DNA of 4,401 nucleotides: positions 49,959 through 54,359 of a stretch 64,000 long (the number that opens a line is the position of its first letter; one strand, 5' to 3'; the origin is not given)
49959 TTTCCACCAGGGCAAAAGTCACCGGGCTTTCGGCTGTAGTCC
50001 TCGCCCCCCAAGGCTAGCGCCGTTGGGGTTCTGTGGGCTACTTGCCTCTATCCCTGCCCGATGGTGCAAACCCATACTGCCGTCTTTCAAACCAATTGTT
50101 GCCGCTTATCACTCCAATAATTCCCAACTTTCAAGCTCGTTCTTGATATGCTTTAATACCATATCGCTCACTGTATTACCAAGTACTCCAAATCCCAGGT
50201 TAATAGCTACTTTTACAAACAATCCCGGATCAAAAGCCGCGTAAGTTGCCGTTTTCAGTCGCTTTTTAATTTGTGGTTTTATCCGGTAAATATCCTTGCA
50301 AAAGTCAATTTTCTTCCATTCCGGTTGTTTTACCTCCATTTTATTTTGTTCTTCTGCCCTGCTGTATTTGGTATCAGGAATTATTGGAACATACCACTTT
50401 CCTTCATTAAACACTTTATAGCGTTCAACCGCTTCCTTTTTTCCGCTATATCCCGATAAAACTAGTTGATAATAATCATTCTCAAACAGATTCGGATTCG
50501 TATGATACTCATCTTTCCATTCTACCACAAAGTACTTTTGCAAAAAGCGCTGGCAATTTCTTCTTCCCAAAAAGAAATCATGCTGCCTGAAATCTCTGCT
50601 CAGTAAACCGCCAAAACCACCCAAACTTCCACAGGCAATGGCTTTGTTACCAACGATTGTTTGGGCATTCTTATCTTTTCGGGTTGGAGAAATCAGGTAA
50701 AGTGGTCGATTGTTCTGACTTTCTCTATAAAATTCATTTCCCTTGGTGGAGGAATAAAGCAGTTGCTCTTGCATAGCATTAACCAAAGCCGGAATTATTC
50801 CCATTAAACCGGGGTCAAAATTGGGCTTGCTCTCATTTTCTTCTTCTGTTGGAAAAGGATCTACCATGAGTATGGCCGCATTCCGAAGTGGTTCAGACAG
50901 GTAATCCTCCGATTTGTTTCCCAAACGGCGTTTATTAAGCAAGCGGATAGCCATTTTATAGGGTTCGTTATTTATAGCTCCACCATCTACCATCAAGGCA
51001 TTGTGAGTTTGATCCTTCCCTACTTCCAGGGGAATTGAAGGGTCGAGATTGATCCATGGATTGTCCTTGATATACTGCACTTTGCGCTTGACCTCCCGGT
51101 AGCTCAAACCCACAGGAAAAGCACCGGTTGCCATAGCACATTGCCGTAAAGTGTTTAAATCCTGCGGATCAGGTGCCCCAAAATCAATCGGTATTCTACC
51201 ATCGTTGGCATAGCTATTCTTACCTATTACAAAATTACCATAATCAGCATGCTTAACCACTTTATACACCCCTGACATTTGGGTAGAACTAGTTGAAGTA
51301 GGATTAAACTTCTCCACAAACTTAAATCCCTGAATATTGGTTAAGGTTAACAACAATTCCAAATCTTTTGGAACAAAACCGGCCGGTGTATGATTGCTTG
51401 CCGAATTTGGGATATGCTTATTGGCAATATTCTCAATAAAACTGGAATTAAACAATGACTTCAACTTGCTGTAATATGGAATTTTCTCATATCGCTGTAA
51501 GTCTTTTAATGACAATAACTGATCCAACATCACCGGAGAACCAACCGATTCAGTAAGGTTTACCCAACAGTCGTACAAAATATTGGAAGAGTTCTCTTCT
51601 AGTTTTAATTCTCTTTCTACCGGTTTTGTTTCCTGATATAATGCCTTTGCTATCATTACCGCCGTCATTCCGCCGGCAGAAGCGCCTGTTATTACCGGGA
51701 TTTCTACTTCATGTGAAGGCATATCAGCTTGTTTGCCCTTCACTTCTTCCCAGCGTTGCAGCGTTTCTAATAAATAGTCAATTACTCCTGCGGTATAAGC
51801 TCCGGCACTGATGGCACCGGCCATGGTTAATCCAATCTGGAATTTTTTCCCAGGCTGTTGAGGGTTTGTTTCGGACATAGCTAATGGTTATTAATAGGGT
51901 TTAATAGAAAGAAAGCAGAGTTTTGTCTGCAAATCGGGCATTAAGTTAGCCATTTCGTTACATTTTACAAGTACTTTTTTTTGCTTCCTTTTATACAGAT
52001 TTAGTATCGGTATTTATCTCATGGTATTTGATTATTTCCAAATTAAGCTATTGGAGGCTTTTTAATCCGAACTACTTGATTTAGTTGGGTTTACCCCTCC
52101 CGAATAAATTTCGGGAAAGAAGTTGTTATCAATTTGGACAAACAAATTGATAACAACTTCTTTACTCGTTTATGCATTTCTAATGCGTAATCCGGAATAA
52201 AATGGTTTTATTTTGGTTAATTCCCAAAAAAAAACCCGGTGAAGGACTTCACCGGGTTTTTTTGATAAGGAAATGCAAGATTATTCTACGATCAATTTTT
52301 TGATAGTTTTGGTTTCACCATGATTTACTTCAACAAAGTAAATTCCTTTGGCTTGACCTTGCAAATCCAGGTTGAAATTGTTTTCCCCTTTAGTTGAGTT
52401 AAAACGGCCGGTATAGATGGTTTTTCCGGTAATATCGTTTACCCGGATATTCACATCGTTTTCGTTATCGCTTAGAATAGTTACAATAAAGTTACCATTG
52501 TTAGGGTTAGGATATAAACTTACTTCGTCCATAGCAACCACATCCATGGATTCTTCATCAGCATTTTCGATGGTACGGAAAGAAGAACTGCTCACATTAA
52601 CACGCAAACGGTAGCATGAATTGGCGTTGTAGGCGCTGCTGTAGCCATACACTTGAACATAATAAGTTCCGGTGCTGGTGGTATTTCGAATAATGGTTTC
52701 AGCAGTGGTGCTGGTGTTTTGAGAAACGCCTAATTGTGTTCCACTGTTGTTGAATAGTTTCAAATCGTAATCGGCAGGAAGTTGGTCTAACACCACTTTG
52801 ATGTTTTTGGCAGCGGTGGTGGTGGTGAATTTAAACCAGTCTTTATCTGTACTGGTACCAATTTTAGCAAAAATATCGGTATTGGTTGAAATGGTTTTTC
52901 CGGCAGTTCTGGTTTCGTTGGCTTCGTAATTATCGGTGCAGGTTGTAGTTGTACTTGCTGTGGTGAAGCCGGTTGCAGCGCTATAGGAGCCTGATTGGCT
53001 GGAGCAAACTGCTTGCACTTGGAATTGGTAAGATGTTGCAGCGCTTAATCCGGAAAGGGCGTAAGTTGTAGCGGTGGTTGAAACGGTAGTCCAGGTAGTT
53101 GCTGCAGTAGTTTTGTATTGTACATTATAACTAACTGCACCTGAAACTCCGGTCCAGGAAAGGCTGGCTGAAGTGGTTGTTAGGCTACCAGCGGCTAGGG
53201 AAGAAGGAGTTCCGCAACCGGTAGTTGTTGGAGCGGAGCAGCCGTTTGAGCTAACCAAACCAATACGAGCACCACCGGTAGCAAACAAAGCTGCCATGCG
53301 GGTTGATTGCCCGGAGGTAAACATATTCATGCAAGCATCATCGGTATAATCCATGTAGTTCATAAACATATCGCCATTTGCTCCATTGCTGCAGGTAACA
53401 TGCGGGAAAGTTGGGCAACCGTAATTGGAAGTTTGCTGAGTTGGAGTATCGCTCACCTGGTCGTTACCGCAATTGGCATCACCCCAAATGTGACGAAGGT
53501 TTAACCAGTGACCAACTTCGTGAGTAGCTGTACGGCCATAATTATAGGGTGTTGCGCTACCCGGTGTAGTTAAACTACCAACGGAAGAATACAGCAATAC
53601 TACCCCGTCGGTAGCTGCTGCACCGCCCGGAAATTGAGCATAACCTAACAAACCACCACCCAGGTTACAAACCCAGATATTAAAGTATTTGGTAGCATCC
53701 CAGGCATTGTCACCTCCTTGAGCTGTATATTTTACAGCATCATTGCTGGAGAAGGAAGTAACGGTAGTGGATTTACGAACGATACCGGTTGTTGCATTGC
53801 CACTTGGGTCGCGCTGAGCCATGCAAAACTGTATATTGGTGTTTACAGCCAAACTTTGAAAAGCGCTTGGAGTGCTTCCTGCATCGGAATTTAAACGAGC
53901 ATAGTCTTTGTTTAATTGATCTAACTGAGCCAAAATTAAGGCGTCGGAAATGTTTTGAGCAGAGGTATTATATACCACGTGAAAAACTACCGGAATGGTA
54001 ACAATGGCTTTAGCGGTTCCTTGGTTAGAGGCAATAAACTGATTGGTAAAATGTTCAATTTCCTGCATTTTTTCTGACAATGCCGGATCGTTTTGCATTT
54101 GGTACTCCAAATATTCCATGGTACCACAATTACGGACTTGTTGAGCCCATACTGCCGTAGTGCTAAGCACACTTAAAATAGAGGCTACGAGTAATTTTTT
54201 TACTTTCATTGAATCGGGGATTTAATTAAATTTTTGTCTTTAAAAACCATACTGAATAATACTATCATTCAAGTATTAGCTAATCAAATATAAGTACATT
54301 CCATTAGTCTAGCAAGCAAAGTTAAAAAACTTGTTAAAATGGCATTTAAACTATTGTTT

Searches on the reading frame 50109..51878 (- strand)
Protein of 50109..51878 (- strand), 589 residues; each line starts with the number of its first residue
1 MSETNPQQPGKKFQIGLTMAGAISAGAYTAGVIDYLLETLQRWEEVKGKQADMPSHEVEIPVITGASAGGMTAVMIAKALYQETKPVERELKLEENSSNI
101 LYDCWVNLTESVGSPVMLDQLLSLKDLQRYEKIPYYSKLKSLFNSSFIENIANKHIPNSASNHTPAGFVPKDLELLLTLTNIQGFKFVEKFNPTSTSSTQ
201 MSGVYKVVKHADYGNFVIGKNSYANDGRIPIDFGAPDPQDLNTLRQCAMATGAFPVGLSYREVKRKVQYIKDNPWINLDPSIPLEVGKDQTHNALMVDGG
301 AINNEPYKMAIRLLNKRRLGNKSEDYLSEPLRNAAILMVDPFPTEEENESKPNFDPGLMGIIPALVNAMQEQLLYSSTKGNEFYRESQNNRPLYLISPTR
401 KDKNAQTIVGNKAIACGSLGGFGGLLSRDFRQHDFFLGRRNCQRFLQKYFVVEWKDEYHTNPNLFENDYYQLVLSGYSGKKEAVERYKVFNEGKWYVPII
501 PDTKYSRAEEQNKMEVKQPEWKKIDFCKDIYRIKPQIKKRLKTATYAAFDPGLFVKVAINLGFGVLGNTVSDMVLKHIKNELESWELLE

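Call 48: search_protein_families(library=pfam, proteins=[window:50109-51878:-], max_evalue=0.0001)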
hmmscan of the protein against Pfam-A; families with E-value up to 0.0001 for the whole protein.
window:50109-51878:- (589 aa): 1 family
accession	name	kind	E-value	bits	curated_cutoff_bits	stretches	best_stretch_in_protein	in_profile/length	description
PF01734.28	Patatin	-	4.9e-12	46.9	27.7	1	17-311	1-191/191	Patatin-like phospholipase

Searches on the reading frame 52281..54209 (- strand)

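Call 48: search_protein_families(library=pfam, proteins=[window:52281-54209:-], max_evalue=0.0001)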
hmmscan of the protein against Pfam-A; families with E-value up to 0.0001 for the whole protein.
window:52281-54209:- (642 aa): 5 families
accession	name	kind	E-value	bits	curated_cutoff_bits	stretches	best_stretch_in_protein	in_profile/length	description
PF05572.19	Peptidase_M43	-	1.3e-17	64.5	23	1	167-308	9-150/152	Pregnancy-associated plasma protein-A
PF18962.6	Por_Secre_tail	-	5.9e-17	62.2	27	1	565-641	1-75/75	Secretion system C-terminal sorting domain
PF00041.27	fn3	-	3.2e-10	40.5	25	1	334-412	2-80/84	Fibronectin type III domain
PF04151.21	PPC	-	1.9e-08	35.5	25.9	1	455-522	1-70/70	Bacterial pre-peptidase C-terminal domain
PF25059.1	FN3_DSCAM-DSCAML_C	-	4.5e-05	24.1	39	1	360-421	22-83/89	DSCAM/DSCAML C-terminal Fn3-like domain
